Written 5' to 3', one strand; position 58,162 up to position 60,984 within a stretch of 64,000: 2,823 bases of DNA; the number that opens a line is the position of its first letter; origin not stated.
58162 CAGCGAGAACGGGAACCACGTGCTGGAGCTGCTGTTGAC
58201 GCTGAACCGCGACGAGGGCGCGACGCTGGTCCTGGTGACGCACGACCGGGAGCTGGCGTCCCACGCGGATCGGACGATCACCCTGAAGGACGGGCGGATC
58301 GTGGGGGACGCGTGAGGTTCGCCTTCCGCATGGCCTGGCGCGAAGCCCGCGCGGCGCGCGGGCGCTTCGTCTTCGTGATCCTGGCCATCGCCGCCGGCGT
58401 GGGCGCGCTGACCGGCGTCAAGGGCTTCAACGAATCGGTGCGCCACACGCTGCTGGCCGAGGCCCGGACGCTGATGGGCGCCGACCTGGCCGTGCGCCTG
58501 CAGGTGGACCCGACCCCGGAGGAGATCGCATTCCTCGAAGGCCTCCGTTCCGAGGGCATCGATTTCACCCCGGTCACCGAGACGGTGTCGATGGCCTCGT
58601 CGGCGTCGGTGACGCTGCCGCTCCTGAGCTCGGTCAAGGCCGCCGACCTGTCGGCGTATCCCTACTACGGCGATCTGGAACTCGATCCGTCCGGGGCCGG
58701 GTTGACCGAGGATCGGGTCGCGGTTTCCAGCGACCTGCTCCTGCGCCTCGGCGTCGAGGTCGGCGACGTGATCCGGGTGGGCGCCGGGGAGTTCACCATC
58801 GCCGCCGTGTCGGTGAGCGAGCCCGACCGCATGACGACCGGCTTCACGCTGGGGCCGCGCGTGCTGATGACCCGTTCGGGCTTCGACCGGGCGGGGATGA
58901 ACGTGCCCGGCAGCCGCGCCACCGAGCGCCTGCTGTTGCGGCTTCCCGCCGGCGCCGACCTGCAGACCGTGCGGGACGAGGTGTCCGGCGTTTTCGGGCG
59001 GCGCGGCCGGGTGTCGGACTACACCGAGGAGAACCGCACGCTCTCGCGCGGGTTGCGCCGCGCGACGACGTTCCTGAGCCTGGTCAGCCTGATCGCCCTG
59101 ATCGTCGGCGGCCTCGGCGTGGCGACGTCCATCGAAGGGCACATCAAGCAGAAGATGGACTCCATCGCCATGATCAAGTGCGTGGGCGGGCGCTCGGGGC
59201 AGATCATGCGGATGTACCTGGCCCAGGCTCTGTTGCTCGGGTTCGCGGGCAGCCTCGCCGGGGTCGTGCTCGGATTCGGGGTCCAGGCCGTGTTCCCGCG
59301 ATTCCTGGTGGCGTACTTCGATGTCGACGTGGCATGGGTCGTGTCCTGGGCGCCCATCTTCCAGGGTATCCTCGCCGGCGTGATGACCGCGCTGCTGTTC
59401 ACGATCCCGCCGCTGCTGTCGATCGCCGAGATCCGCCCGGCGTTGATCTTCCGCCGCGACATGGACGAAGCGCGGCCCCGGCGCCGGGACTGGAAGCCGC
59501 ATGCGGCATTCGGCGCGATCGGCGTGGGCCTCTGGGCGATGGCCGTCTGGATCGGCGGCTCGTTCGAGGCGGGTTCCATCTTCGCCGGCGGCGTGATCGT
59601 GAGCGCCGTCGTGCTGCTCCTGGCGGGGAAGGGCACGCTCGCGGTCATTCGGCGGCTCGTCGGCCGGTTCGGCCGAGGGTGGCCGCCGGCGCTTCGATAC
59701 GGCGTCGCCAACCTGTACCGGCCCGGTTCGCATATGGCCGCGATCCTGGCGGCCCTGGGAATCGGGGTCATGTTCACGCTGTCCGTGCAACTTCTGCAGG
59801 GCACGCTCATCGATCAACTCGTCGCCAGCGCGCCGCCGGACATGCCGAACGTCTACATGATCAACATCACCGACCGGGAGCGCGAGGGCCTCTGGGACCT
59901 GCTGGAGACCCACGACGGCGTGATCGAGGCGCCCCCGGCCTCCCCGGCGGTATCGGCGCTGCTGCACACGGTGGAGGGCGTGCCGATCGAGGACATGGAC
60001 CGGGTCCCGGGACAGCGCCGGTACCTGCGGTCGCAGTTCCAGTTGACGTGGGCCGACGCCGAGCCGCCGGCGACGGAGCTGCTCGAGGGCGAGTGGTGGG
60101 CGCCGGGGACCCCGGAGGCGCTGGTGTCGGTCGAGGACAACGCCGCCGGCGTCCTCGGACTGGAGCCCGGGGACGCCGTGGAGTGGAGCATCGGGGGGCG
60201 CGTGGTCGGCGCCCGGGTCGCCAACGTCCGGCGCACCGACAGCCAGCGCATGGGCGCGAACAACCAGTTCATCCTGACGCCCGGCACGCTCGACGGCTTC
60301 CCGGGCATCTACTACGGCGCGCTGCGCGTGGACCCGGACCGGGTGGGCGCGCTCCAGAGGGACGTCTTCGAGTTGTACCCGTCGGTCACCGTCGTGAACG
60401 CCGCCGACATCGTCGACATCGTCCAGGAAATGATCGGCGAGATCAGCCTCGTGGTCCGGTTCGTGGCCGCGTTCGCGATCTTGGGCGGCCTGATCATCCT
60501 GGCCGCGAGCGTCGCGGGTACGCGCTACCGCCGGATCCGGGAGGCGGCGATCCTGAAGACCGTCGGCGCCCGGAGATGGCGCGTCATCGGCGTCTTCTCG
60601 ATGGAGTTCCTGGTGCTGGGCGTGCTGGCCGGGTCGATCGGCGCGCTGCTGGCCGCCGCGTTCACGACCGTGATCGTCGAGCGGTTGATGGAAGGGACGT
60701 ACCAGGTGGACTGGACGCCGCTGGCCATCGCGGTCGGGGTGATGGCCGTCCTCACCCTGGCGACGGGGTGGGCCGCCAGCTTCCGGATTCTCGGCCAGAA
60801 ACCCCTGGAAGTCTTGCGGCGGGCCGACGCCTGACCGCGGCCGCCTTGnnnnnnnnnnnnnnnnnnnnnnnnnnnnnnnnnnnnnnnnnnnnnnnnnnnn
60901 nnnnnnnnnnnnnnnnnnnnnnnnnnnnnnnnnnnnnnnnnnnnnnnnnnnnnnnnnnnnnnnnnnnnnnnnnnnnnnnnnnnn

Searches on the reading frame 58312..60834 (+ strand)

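Call 79: search_protein_families(library=padloc, proteins=[window:58312-60834:+], max_evalue=0.0001)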
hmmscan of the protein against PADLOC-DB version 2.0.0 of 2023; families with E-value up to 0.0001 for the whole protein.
window:58312-60834:+ (840 aa): 1 family
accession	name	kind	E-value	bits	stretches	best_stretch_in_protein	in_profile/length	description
PDLC01991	CARF_m8--CARF_LolE_TM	-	4.4e-07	26.4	1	261-394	442-571/810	-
